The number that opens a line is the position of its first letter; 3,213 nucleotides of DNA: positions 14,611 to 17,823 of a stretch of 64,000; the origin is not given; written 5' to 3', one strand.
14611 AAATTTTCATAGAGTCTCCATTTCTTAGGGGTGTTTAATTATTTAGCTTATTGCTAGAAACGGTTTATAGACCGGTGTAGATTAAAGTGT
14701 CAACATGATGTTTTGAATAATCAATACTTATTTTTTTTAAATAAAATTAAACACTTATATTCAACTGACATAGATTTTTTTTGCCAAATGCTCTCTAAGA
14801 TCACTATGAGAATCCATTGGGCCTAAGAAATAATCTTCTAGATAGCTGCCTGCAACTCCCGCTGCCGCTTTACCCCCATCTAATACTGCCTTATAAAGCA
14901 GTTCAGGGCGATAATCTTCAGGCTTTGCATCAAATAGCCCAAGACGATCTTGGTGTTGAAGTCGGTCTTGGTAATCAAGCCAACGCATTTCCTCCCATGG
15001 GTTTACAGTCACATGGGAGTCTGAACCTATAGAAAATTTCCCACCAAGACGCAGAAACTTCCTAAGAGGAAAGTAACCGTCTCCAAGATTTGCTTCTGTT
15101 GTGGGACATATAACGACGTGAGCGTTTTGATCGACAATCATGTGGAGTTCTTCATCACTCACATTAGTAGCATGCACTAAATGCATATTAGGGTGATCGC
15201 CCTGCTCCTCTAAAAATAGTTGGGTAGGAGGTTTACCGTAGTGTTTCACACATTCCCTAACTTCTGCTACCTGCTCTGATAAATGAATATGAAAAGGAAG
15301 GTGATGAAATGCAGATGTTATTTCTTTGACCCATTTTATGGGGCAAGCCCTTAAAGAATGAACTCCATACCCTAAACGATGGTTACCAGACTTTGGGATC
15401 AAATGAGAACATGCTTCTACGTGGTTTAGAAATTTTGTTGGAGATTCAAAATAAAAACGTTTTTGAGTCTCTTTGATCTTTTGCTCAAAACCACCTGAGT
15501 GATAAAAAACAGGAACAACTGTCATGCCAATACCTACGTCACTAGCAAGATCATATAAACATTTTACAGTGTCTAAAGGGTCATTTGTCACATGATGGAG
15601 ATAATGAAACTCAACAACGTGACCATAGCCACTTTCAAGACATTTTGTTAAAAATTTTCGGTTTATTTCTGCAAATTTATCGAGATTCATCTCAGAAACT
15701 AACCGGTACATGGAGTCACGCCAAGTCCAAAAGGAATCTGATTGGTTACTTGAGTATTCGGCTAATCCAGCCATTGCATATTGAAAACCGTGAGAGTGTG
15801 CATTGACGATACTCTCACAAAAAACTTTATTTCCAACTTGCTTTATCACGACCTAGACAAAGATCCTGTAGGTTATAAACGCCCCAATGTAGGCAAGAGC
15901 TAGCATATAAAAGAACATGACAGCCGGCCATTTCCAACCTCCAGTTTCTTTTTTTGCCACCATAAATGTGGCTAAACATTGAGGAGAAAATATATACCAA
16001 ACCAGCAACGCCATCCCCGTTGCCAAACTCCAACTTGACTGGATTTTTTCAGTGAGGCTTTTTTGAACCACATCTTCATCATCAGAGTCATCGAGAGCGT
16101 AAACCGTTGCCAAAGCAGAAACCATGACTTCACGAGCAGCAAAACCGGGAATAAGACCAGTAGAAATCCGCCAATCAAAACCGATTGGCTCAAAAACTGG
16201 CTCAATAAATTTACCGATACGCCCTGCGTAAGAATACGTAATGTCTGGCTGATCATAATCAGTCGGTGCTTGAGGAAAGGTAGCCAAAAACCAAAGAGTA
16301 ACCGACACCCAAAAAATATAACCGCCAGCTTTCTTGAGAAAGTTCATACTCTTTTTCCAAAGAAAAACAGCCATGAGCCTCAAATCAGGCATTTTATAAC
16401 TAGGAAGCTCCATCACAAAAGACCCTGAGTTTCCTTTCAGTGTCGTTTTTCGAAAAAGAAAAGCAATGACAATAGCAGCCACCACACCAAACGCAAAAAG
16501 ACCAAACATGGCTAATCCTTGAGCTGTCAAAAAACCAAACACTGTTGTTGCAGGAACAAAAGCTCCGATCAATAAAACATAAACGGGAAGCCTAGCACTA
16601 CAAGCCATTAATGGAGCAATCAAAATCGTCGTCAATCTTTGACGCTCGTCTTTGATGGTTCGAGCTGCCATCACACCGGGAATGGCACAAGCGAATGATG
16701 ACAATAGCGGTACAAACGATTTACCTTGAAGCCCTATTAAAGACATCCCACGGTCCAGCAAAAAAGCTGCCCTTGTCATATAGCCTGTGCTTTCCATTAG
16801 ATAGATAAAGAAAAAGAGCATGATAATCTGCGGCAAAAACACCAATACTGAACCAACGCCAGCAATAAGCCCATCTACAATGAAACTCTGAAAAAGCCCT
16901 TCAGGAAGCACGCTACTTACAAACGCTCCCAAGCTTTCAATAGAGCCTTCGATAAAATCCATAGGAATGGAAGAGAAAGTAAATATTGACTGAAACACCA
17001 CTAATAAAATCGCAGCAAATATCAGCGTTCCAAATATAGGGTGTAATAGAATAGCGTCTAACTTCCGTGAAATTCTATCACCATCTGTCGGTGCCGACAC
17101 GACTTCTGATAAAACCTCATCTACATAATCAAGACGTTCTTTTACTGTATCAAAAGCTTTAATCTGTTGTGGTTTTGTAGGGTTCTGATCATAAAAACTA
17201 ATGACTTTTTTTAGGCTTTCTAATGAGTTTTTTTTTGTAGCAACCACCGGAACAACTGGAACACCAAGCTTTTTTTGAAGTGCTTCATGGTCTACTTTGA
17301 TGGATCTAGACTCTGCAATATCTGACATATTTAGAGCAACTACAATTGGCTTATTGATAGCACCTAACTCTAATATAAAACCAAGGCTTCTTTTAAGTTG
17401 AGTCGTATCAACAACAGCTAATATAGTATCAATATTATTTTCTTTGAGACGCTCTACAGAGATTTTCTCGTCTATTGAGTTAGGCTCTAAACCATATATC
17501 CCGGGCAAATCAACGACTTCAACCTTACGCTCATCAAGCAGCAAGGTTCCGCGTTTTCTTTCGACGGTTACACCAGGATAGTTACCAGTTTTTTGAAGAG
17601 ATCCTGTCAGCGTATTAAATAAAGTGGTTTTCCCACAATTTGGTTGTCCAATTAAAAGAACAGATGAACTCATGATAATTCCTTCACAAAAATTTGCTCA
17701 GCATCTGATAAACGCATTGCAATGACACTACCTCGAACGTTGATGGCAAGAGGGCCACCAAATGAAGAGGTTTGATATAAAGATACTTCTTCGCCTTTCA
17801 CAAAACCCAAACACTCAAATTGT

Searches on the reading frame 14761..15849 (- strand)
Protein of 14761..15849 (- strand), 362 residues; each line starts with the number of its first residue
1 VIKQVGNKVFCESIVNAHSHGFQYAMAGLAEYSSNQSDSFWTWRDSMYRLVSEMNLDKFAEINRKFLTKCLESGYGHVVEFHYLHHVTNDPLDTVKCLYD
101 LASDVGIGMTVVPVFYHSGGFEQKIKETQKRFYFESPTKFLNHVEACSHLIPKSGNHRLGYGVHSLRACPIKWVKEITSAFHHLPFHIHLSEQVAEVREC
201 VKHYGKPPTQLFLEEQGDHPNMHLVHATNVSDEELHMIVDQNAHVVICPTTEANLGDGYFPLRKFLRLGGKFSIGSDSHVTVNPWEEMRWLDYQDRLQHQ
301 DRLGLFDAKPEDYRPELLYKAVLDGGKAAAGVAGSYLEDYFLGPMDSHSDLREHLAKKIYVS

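Call 109: search_protein_families(library=pfam, proteins=[window:14761-15849:-], max_evalue=0.00001)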
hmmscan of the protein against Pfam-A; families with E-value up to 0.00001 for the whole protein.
window:14761-15849:- (362 aa): 1 family
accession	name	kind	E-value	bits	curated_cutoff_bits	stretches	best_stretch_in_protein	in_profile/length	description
PF01979.26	Amidohydro_1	-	3.5e-15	56.5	25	1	14-291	6-267/345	Amidohydrolase family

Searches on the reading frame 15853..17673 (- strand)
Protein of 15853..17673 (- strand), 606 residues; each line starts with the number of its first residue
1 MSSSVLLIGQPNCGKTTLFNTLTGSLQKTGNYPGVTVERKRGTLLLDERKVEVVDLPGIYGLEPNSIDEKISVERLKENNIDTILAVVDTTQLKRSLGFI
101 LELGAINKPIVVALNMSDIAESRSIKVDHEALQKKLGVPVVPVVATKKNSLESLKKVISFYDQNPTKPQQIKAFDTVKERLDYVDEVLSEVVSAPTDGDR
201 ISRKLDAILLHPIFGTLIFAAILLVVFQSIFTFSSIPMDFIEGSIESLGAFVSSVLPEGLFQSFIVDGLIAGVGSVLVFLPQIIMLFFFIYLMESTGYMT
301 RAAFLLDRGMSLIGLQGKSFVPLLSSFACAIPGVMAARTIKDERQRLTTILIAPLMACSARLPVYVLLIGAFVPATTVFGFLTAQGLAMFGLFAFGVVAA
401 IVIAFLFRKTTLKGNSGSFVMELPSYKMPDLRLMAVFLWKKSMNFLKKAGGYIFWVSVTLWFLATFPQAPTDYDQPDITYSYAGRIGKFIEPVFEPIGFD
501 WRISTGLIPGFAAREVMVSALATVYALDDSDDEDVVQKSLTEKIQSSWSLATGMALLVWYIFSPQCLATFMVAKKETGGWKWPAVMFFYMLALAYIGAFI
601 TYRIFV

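Call 109: search_protein_families(library=pfam, proteins=[window:15853-17673:-], max_evalue=0.00001)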
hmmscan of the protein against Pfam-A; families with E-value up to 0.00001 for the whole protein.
window:15853-17673:- (606 aa): 5 families
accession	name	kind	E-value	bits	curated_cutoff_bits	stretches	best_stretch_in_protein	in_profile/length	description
PF02421.24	FeoB_N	-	5.5e-55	185.6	27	1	4-157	2-155/156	Ferrous iron transport protein B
PF07670.19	Gate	-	1.3e-36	125.6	29.6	2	276-372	1-104/104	Nucleoside recognition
PF01926.29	MMR_HSR1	-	2.4e-21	76.4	21.9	1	5-115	2-112/113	50S ribosome-binding GTPase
PF07664.17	FeoB_C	-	1.6e-15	57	26.6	1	389-441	1-54/54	Ferrous iron transport protein B C terminus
PF09439.16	SRPRB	-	3e-09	36.9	25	1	3-170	4-161/178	Signal recognition particle receptor beta subunit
